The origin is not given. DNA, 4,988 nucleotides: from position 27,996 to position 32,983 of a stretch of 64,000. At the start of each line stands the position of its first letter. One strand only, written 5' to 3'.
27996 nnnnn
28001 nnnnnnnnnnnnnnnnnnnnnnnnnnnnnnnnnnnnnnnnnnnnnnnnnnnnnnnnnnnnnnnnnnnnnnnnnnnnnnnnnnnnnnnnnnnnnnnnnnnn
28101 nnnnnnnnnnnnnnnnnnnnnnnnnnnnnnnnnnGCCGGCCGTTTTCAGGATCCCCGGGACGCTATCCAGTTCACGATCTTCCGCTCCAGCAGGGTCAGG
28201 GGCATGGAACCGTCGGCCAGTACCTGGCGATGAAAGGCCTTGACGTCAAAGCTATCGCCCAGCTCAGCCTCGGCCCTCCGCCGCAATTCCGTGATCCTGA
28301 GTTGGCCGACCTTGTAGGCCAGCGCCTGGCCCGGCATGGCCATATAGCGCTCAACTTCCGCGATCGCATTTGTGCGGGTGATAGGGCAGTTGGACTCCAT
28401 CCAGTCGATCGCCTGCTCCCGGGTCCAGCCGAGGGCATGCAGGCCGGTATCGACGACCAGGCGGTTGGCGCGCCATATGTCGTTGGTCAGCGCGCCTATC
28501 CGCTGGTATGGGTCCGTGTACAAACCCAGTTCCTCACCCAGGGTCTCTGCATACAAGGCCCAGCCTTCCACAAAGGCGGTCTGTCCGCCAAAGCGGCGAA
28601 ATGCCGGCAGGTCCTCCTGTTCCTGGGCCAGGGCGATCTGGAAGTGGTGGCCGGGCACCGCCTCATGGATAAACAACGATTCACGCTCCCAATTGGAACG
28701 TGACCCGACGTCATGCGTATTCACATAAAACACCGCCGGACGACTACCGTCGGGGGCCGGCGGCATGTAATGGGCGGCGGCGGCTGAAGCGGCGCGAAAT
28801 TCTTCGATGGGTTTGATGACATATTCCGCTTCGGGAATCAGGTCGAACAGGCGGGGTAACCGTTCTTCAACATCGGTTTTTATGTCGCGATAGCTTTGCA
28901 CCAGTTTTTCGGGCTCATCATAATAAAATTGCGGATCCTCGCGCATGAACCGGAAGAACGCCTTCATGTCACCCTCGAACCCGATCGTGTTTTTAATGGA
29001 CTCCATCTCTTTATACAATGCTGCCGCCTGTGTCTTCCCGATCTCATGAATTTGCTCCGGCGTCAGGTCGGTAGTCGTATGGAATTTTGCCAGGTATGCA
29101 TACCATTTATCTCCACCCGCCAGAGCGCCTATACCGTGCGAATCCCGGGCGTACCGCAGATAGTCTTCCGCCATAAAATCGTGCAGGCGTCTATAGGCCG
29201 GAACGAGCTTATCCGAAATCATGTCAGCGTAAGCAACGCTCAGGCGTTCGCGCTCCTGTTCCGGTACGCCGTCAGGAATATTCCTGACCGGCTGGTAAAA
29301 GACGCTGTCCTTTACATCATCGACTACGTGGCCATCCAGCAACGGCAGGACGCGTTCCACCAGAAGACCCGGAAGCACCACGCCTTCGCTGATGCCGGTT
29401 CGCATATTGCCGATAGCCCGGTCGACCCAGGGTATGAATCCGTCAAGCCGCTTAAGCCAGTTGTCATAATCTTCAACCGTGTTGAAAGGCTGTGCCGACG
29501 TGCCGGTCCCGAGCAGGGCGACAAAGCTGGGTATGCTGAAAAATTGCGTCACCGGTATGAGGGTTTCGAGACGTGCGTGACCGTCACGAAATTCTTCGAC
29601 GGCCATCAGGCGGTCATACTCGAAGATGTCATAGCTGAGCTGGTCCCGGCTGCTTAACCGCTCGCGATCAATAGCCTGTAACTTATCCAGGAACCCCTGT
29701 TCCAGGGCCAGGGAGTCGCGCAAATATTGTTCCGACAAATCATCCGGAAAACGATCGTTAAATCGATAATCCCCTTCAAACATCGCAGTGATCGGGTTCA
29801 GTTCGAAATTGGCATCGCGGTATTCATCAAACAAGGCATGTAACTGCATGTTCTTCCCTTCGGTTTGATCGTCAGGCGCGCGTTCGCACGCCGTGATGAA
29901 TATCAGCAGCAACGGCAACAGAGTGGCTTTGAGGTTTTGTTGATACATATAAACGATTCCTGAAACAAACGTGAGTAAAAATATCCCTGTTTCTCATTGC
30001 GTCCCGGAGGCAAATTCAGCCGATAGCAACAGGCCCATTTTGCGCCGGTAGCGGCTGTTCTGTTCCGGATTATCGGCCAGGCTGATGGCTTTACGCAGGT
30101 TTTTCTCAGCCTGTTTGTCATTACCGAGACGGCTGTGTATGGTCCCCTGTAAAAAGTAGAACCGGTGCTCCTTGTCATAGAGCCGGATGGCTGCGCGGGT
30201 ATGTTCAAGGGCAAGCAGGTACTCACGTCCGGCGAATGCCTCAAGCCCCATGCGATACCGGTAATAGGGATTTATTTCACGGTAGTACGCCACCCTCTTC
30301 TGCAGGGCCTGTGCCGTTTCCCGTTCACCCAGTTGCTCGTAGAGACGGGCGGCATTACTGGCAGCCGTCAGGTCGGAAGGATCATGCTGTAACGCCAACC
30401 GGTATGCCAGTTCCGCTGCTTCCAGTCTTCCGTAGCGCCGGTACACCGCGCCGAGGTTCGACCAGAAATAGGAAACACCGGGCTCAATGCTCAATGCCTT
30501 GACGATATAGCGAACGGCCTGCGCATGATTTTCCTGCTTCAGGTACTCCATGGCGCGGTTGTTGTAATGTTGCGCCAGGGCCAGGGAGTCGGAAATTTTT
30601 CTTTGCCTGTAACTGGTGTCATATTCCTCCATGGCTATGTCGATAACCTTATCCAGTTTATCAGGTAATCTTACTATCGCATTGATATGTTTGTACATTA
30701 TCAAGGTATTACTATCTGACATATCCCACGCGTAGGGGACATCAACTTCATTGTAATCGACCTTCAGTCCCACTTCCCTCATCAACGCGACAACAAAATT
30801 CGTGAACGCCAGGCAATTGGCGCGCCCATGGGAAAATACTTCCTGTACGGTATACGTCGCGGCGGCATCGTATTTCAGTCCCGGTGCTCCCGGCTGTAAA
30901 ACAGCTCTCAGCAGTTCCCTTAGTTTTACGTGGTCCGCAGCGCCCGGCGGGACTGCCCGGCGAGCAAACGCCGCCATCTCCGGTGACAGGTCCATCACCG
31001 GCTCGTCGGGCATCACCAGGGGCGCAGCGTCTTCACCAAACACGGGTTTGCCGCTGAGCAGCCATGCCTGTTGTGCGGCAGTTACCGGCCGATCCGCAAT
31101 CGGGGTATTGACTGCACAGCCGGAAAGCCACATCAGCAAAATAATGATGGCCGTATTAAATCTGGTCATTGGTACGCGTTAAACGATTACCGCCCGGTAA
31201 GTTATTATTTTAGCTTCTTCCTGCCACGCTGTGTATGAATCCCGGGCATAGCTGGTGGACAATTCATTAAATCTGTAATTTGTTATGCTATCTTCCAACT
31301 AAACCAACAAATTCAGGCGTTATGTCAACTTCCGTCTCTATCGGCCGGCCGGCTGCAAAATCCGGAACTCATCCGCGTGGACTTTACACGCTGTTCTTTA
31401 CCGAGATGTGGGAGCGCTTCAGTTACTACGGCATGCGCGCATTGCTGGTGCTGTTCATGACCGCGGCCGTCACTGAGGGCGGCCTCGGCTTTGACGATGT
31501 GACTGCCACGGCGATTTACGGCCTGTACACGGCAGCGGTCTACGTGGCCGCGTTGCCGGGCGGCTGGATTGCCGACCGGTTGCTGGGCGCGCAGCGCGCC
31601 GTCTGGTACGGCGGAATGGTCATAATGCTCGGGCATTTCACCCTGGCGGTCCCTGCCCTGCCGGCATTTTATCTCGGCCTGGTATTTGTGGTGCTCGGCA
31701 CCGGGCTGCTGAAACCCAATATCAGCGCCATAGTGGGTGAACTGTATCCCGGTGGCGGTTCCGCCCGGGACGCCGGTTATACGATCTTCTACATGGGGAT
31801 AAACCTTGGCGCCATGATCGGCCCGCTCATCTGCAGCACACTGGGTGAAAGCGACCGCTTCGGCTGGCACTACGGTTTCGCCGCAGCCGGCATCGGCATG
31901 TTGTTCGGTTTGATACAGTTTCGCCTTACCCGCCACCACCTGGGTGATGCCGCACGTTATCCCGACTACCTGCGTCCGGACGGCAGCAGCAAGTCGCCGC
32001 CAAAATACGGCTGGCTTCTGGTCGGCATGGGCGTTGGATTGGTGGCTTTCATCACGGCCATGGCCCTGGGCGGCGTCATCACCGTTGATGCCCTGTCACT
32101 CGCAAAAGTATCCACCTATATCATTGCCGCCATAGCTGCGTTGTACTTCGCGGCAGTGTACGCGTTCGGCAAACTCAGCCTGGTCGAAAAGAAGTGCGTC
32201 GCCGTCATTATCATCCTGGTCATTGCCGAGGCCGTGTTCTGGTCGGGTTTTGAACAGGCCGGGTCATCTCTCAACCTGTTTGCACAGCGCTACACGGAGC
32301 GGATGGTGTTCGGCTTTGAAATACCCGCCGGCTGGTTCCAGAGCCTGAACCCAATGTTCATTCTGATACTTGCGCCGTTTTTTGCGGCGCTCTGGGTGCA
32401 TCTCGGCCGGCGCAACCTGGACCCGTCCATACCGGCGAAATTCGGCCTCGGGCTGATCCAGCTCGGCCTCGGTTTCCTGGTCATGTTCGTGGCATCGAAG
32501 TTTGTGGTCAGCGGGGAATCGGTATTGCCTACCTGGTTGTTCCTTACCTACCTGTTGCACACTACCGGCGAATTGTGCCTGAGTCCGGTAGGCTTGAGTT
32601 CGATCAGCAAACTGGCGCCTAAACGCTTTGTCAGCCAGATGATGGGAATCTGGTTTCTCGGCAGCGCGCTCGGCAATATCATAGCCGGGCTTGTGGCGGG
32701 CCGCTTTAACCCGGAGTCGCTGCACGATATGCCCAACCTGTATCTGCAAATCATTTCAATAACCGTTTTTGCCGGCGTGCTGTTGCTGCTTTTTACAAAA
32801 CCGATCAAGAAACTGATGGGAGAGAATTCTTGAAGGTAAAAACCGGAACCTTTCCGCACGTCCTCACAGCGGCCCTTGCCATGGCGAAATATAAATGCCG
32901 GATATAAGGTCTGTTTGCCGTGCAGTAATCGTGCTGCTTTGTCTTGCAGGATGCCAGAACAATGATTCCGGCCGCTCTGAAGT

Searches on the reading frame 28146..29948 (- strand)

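Call 26: search_protein_families(library=pfam, proteins=[window:28146-29948:-], max_evalue=0.0001)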
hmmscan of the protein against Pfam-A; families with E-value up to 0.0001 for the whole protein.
window:28146-29948:- (600 aa): 1 family
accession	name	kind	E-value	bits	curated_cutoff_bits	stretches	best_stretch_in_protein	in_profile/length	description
PF05960.17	DUF885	-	5.3e-172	574.6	32.4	1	52-591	1-532/532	Bacterial protein of unknown function (DUF885)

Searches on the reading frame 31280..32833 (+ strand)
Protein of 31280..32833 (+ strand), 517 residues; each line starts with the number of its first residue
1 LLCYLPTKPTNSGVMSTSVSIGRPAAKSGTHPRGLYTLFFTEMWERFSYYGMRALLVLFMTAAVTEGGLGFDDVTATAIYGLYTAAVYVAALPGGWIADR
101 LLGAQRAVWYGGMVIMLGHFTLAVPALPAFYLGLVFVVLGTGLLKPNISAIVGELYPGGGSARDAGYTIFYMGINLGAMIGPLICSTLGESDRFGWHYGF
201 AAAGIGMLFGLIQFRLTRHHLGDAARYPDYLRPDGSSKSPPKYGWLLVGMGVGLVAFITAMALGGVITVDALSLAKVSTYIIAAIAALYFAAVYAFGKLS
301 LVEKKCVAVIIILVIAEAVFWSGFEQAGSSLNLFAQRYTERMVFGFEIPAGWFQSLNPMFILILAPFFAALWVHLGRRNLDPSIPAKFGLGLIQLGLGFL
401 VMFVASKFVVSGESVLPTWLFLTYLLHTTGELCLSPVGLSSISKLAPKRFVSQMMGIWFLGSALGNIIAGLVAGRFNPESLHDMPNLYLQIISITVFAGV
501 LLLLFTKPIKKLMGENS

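Call 26: search_protein_families(library=pfam, proteins=[window:31280-32833:+], max_evalue=0.0001)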
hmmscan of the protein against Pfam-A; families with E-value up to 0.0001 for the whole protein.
window:31280-32833:+ (517 aa): 2 families
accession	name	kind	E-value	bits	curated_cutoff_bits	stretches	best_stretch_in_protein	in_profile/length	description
PF00854.27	PTR2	-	6.4e-62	210.1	27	1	106-476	2-379/392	POT family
PF07690.21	MFS_1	-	7e-24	84.8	33.4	2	47-316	6-280/347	Major Facilitator Superfamily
